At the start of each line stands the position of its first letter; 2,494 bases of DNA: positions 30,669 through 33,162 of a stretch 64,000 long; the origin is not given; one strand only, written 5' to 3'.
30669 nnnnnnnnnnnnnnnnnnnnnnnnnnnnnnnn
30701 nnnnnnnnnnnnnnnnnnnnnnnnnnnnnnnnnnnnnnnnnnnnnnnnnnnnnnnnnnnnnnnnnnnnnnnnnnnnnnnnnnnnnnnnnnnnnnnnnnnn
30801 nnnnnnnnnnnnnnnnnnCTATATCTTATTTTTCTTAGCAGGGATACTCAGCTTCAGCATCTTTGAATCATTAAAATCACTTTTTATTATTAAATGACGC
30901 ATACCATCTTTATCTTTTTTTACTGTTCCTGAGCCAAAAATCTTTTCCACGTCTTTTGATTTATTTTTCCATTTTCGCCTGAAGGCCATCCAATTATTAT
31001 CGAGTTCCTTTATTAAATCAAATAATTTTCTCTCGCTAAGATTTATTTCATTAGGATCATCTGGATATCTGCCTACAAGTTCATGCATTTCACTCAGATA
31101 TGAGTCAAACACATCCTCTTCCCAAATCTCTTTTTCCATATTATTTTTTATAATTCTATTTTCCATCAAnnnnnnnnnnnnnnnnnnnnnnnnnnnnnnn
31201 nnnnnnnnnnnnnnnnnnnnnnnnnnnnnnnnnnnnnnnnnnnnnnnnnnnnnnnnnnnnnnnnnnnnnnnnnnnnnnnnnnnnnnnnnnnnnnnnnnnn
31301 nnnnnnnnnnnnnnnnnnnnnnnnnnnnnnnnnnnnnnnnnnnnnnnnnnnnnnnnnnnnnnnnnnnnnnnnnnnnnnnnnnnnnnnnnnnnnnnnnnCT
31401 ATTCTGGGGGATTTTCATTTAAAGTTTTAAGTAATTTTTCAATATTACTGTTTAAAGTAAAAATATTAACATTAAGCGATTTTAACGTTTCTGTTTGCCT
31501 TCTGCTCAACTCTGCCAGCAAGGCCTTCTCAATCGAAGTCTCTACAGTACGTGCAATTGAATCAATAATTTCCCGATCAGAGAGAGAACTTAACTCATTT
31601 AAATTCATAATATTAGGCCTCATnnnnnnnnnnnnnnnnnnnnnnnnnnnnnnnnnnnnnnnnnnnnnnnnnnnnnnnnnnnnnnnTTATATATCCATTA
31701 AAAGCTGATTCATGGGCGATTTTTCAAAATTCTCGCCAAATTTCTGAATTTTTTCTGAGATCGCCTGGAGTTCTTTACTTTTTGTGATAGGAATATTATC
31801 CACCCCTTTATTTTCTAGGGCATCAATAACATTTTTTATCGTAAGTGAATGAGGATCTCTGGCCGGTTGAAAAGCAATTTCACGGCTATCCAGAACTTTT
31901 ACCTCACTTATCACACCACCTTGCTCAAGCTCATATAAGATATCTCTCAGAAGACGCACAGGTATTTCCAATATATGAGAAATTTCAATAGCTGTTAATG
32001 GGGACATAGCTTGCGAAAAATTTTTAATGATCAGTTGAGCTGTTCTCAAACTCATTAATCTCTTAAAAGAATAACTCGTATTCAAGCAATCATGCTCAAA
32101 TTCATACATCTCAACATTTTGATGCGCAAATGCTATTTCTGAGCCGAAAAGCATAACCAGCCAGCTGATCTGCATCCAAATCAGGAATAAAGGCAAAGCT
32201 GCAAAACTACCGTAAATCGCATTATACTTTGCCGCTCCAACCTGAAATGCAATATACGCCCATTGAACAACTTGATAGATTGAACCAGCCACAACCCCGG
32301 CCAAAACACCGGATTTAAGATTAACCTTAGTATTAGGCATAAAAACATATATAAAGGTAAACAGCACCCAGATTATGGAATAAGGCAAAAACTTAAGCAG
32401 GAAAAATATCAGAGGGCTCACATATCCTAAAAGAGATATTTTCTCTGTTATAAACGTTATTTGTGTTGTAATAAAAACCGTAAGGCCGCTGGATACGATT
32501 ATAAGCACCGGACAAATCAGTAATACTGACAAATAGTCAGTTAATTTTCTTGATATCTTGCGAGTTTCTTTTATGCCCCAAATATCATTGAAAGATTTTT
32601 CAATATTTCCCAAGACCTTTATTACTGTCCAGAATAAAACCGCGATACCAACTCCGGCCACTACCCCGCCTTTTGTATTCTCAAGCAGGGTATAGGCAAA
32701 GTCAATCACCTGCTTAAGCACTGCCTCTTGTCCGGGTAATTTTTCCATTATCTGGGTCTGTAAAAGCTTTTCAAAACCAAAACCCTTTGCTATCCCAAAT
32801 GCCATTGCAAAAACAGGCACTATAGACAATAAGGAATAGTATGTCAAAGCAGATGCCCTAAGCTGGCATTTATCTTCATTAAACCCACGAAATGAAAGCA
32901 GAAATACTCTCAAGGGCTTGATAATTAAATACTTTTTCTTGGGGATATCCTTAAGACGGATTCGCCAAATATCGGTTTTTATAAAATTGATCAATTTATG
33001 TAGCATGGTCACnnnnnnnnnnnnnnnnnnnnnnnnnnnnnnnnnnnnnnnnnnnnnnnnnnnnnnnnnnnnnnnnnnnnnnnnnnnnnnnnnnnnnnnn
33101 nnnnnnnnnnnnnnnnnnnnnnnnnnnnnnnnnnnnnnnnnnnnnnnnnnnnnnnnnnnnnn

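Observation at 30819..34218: Remnant of a tRNA-Met-associated integrative element: integrase 3' fragment, duplicated tRNA 5' segment, and candidate cargo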

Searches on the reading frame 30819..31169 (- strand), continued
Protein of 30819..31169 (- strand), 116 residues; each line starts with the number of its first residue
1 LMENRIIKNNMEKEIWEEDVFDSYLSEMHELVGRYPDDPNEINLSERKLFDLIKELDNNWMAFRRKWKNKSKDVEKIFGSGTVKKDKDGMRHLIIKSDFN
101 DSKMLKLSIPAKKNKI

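Call 87: find_encoding_contigs(protein=P0016, flank=10000, max_places=2)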
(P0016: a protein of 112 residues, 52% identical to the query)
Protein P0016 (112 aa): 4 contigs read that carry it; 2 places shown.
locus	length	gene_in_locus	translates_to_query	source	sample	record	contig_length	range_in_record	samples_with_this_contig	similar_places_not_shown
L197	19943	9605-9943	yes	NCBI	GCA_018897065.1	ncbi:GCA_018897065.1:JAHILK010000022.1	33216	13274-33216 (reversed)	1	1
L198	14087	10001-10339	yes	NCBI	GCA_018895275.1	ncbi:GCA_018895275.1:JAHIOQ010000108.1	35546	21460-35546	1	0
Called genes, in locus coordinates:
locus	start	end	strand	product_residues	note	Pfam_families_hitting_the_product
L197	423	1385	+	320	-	PF01208:URO-D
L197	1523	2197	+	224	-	PF00590:TP_methylase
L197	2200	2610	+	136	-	PF00072:Response_reg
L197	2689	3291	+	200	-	PF00551:Formyl_trans_N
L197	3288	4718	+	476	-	PF02878:PGM_PMM_I, PF02879:PGM_PMM_II, PF02880:PGM_PMM_III, PF00408:PGM_PMM_IV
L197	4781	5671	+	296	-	PF19777:DUF6263 (weak)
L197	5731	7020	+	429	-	PF03952:Enolase_N, PF00113:Enolase_C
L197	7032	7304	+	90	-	PF04977:DivIC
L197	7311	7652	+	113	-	PF00575:S1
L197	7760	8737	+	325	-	PF10114:PocR, PF01590:GAF, PF13185:GAF_2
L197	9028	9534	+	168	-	PF04002:RadC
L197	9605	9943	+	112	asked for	-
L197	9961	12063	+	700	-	PF03030:H_PPase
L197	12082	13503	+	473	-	PF01171:ATP_bind_3, PF11734:TilS_C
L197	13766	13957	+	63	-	PF01381:HTH_3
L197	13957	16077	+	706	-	PF01555:N6_N4_Mtase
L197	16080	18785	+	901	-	PF04851:ResIII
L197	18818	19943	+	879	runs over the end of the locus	PF02463:SMC_N (faint), PF13304:AAA_21 (weak)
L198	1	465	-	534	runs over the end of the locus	PF13623:SurA_N_2, PF13624:SurA_N_3, PF13616:Rotamase_3 (faint), PF13145:Rotamase_2, PF00639:Rotamase (weak), PF13145:Rotamase_2 (weak)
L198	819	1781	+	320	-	PF01208:URO-D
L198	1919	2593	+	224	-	PF00590:TP_methylase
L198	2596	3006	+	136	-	PF00072:Response_reg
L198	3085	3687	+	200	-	PF00551:Formyl_trans_N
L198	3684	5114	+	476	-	PF02878:PGM_PMM_I, PF02879:PGM_PMM_II, PF02880:PGM_PMM_III, PF00408:PGM_PMM_IV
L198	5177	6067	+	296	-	PF19777:DUF6263 (weak)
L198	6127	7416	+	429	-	PF03952:Enolase_N, PF00113:Enolase_C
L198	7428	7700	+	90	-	PF04977:DivIC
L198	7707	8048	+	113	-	PF00575:S1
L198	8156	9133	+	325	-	PF10114:PocR, PF01590:GAF, PF13185:GAF_2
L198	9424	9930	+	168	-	PF04002:RadC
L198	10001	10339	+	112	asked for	-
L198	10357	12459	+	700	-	PF03030:H_PPase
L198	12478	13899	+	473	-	PF01171:ATP_bind_3, PF11734:TilS_C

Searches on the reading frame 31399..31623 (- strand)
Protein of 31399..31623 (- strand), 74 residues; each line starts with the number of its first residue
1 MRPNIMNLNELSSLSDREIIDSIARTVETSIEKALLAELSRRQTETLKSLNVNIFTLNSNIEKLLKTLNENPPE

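Call 12: search_protein_families(library=pfam, proteins=[window:31399-31623:-], max_evalue=1)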
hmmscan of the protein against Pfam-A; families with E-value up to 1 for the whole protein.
window:31399-31623:- (74 aa): 4 families
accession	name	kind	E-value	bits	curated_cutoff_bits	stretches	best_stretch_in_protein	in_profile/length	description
PF10298.14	WhiA_N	-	0.021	15.4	23.4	1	22-68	35-83/86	WhiA N-terminal LAGLIDADG-like domain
PF09720.15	Unstab_antitox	-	0.028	14.9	23.3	1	18-43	13-38/54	Putative addiction module component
PF06568.16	DUF1127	-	0.19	11.9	23.3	1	7-18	14-25/37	Domain of unknown function (DUF1127)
PF19176.5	DUF5858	-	0.88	9.9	27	0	56-70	29-43/61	Family of unknown function (DUF5858)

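Call 40: find_homologous_proteins(query=window:31399-31623:-, max_evalue=0.01)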
Query window:31399-31623:- (74 aa): 7 proteins with E <= 0.01 among 13 candidates.
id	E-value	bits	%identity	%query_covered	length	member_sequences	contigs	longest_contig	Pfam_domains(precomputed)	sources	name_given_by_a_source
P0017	4.4e-32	126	100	93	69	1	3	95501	-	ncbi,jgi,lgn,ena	-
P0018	4.2e-22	95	78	91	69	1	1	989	-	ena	-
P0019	1.1e-19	87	74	89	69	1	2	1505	-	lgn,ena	-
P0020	6.7e-19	85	73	89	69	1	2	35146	-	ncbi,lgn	-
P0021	1.6e-17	80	70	89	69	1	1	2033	-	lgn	-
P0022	2.4e-17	80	70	91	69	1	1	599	-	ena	-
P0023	7.1e-15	72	68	85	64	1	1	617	-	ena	-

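Call 58: search_protein_families(library=ncbifam, proteins=[window:31399-31608:-], max_evalue=0.1)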
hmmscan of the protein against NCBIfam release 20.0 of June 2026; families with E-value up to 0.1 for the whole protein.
window:31399-31608:- (69 aa): 4 families
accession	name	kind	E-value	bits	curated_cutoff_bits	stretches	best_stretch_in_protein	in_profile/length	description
TIGR02574.1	stabl_TIGR02574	hypoth_equivalog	0.028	14.4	31.9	1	13-40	16-44/65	putative addiction module component, TIGR02574 family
NF003070.0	PRK03995.1-1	equivalog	0.084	12.4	352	1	6-44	188-225/237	D-aminoacyl-tRNA deacylase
NF058676.1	BaGTA_endo_BgtA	equivalog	0.092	12.2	315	1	15-65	60-110/220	gene transfer agent endolysin BgtA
NF002705.0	PRK02507.1-4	equivalog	0.096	11.6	625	1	13-49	128-164/382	proton extrusion protein PcxA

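Call 65: predict_structure(alignment_id=A3)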
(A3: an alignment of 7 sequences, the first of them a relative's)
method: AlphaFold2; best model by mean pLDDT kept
length: 69 residues; sequences in the alignment: 7
mean_pLDDT: 92.7   pTM: 0.69
mean pLDDT of the five models: 92.7, 92.2, 85.6, 81.5, 76.4
residues with pLDDT >= 90: 54; 70-90: 13; 50-70: 2; < 50: 0
segments of 3 or more residues with pLDDT < 50: none
pLDDT, mean of each block of 10 residues (from residue 1): 89 93 90 96 99 98 83
secondary structure, 60 per line:
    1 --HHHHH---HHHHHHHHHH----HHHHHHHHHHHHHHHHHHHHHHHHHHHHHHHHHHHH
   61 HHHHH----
elements in order: H3-7 H11-20 H25-65
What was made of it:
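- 31399..31608 (-): p69: a conserved small helical protein of unknown function. Its true start is the ATG at 31608, not 31623. AlphaFold pLDDT 92.7, with one long helix (call 65).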

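Call 68: fold_search(model_id=the predicted structure, library=pdb)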
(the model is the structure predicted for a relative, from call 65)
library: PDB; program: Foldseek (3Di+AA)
matches with E <= 10: 14; with E <= 0.001: 0
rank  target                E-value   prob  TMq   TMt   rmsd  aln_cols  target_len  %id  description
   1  5v6e_D                2.4e+00  0.54  0.49  0.73   2.3        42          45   26  Crystal structure of Myosin VI in complex with GH2 domain of GIPC1 (released 2017-05-31)
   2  5v6e_B                3.5e+00  0.41  0.51  0.72   2.7        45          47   24  Crystal structure of Myosin VI in complex with GH2 domain of GIPC1 (released 2017-05-31)
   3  8rol_B                5.4e+00  0.18  0.56  0.50   5.4        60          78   15  Human cohesin SMC3-HD(EQ)/RAD21-N complex - ATP-Mg-bound conformation - Form 2 (released 2024-09-11)
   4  6ofg_A                5.8e+00  0.11  0.52  0.47   7.6        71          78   17  In vitro polymerized PrgI V67A filaments (released 2019-07-10)
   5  7uq2_A                6.2e+00  0.20  0.51  0.41   3.8        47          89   13  Vs.4 from T4 phage in complex with cGAMP (released 2023-02-08)
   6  4wlr_A                6.6e+00  0.02  0.25  0.09  13.7        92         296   21  Crystal Structure of mUCH37-hRPN13 CTD-hUb complex (released 2015-03-04)
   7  6skf_BZ               7.1e+00  0.08  0.32  0.37   5.3        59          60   17  Cryo-EM Structure of T. kodakarensis 70S ribosome (released 2020-07-29)
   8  4wwf_A                7.7e+00  0.11  0.52  0.35  11.1        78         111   13  High-resolution structure of two Ni-bound forms of the M123C mutant of C. metallidurans CnrXs (released 2015-02-11)
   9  2y6x                  7.7e+00  0.04  0.31  0.20  18.8        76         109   21  Structure of Psb27 from Thermosynechococcus elongatus (released 2012-01-11)
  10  9bw9_E                7.7e+00  0.03  0.20  0.19   7.5        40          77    2  Tetrameric Complex of full-length HIV-1 integrase protein bound to the integrase binding domain of LEDGF/p75 (released 2025-06-25)
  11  8vu5_A                8.2e+00  0.04  0.31  0.17  10.8        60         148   13  Cryo-EM structure of MPL bound to TPO (released 2024-09-11)
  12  8axk_t                9.5e+00  0.10  0.53  0.48   4.0        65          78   20  Type 3 secretion system export apparatus core, inner rod and needle of Shigella flexneri (released 2023-03-01)
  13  8axk_b                9.5e+00  0.10  0.53  0.47   4.0        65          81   20  Type 3 secretion system export apparatus core, inner rod and needle of Shigella flexneri (released 2023-03-01)
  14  6h7a_B                9.5e+00  0.03  0.29  0.26  15.6        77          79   19  Structure of Leishmania PABP1 (domain J). (released 2018-12-12)
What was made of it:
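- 31399..31608 (-): No PDB match (call 68).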

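Call 71: search_protein_families(library=padloc, proteins=[window:31399-31608:-], max_evalue=0.01)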
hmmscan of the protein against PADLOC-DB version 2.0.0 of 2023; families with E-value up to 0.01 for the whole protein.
window:31399-31608:- (69 aa): 0 families

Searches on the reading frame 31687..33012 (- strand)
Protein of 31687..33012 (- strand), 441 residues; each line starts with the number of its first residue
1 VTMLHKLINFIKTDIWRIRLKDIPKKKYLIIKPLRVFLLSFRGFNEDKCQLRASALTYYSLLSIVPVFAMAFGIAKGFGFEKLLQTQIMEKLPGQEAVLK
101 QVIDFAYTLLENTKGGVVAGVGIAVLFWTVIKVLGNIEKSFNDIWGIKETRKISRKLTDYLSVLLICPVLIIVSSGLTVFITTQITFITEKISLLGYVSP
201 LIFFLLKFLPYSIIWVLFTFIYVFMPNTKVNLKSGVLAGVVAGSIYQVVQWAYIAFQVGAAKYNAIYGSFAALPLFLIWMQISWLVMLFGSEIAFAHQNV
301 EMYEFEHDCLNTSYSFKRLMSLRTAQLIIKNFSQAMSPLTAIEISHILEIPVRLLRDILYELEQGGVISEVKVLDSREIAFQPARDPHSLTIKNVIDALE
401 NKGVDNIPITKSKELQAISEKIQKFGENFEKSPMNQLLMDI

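Call 12: search_protein_families(library=pfam, proteins=[window:31687-33012:-], max_evalue=1)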
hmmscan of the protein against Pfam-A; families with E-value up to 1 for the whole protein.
window:31687-33012:- (441 aa): 2 families
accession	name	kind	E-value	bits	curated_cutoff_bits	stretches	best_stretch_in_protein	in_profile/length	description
PF03631.20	Virul_fac_BrkB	-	1.9e-56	192.1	33.7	1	46-299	2-257/259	Virulence factor BrkB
PF02082.26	Rrf2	-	0.02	15.5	30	1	335-403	20-85/132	Iron-dependent Transcriptional regulator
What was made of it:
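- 31687..33006 (-): YihY/BrkB membrane protein (439 aa) with a C-terminal extension. It is a resident gene that flanks the hotspot, not cargo. PF03631, E=1.9e-56 (call 12).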

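Call 17: find_encoding_contigs(protein=window:31687-33012:-, flank=10000, max_places=10)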
Protein window:31687-33012:- (441 aa): no gene with exactly this product is on record in the collection.

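Call 19: find_related_loci(query=window:31687-33006:-, collection=metagenome_contigs, flank=10000)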
Query window:31687-33006:- (439 aa) in metagenome_contigs; peptide patterns used: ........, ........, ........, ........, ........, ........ (x = any residue, [..] = any of these).
260 stretches matched a pattern; 192 encode a relative of the query (tblastn E <= 1e-3); the best 80 are kept; 80 distinct loci.
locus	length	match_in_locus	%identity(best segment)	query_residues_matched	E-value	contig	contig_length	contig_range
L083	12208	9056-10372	67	1-439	0e+0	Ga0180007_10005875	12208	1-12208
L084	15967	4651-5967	65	1-439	0e+0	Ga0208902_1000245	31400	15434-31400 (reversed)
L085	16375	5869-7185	62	1-439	0e+0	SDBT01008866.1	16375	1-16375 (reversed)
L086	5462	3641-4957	61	1-439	0e+0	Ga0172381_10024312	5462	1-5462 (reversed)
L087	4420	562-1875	63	2-439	0e+0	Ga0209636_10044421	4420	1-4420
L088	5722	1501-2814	63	2-439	0e+0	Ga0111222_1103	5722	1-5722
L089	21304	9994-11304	60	1-439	0e+0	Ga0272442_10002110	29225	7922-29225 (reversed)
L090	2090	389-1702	61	2-439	0e+0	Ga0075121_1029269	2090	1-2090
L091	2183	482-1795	60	2-439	0e+0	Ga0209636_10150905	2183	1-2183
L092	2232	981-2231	62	2-418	0e+0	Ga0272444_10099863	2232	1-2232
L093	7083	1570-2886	60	1-439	0e+0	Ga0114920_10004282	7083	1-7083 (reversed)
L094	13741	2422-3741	60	1-439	0e+0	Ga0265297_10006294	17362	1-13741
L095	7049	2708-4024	59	1-439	0e+0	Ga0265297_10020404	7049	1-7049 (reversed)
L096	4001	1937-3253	59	1-439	0e+0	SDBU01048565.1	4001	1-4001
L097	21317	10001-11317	59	1-439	0e+0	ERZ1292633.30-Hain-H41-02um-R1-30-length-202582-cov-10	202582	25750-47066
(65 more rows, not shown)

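Call 36: find_encoding_contigs(protein=window:31687-33006:-, flank=10000, max_places=10)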
Protein window:31687-33006:- (439 aa): 8 contigs read that carry it; 4 places shown.
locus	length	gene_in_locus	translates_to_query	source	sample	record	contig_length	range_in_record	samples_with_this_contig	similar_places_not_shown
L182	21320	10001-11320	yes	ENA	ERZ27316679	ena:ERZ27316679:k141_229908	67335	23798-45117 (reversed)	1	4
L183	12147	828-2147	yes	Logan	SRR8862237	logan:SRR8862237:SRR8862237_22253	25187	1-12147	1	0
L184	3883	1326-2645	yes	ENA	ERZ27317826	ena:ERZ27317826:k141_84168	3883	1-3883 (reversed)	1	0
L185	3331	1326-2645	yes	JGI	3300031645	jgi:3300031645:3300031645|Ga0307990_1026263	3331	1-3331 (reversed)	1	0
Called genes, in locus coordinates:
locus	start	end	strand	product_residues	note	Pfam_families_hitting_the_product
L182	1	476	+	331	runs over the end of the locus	PF01208:URO-D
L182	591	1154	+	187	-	PF01464:SLT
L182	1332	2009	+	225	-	PF00590:TP_methylase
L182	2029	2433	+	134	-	PF00072:Response_reg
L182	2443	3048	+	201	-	PF00551:Formyl_trans_N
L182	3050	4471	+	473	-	PF02878:PGM_PMM_I, PF02879:PGM_PMM_II, PF02880:PGM_PMM_III, PF00408:PGM_PMM_IV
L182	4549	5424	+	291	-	-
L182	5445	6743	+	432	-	PF03952:Enolase_N, PF00113:Enolase_C, PF13378:MR_MLE_C, PF07476:MAAL_C (weak)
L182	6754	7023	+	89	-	PF04977:DivIC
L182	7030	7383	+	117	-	PF00575:S1, PF23459:S1_RRP5 (faint)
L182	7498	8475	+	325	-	PF10114:PocR, PF13185:GAF_2, PF01590:GAF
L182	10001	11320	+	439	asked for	PF03631:Virul_fac_BrkB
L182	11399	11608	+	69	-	-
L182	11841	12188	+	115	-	-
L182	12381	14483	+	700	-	PF03030:H_PPase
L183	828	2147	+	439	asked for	PF03631:Virul_fac_BrkB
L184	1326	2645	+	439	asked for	PF03631:Virul_fac_BrkB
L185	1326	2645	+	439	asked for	PF03631:Virul_fac_BrkB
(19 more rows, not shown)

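Call 58: search_protein_families(library=ncbifam, proteins=[window:31687-33006:-], max_evalue=0.1)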
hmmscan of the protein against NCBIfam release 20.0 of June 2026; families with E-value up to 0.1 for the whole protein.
window:31687-33006:- (439 aa): 6 families
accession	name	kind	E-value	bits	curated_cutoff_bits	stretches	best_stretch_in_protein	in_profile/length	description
NF002457.0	PRK01637.1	equivalog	1e-37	130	307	1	35-303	19-282/295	virulence factor BrkB family protein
TIGR00765.1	yihY_not_rbn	subfamily_domain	4.1e-35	121.9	73.15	1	39-294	7-255/259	YihY family inner membrane protein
NF003256.0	PRK04214.1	equivalog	3.9e-33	115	500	1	39-368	24-342/412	ribonuclease BN/unknown domain fusion protein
TIGR00766.1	TIGR00766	equivalog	7.9e-12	45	213.65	1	39-276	7-244/263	inner membrane protein YhjD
TIGR00738.1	rrf2_super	superfamily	0.0062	16.4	73.3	1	335-402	24-88/132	Rrf2 family transcriptional regulator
NF050132.1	TransRegAbsR2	equivalog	0.083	11.6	850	0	314-374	155-215/582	LuxR family transcriptional regulator AbsR2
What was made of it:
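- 31687..33006 (-): NCBIfam PRK04214 'ribonuclease BN/unknown domain fusion', E=3.9e-33 (call 58).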

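Call 71: search_protein_families(library=padloc, proteins=[window:31687-33006:-], max_evalue=0.01)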
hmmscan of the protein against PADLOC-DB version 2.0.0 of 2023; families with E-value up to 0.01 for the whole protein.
window:31687-33006:- (439 aa): 0 families

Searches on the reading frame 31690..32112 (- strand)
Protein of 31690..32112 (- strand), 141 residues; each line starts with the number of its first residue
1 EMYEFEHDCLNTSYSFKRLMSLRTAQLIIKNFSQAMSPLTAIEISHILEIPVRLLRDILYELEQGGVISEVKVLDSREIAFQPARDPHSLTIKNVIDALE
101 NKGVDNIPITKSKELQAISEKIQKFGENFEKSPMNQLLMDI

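Call 84: search_solved_structures(query=window:31690-32112:-, max_evalue=5)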
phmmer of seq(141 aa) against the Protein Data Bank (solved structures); distinct sequences matched with E-value up to 5: 12.
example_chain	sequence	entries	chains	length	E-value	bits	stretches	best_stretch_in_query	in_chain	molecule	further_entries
5fh0_A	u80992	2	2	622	0.84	13.3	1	27-116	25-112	Phosphoenolpyruvate carboxykinase, cytosolic [GTP]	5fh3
4gmm_A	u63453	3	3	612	1.1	12.9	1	27-116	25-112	Phosphoenolpyruvate carboxykinase, cytosolic [GTP]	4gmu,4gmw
4gmz_A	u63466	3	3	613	1.1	12.9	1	27-116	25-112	Phosphoenolpyruvate carboxykinase, cytosolic [GTP]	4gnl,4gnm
4gno_A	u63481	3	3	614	1.1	12.9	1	27-116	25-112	Phosphoenolpyruvate carboxykinase, cytosolic [GTP]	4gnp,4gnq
2qew_A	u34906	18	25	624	1.2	12.8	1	27-116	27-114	Phosphoenolpyruvate carboxykinase, cytosolic [GTP]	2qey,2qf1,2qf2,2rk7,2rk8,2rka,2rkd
5v95_A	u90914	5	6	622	1.2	12.8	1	27-116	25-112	Phosphoenolpyruvate carboxykinase, cytosolic [GTP]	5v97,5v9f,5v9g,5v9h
5fh2_A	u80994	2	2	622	1.2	12.8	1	27-116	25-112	Phosphoenolpyruvate carboxykinase, cytosolic [GTP]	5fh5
3moe_A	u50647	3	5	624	1.2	12.8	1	27-116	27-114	Phosphoenolpyruvate carboxykinase, cytosolic [GTP]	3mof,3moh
4ywb_A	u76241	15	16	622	1.2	12.8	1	27-116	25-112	Phosphoenolpyruvate carboxykinase, cytosolic [GTP]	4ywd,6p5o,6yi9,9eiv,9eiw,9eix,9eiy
5fh1_A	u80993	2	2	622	1.2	12.8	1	27-116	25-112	Phosphoenolpyruvate carboxykinase, cytosolic [GTP]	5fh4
9ej6_A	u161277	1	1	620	1.2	12.8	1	28-116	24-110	Phosphoenolpyruvate carboxykinase, cytosolic [GTP]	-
4yba_A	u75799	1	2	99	1.3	12.6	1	82-107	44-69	Regulatory protein C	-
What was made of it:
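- Tried and rejected: Nothing was found (call 84).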
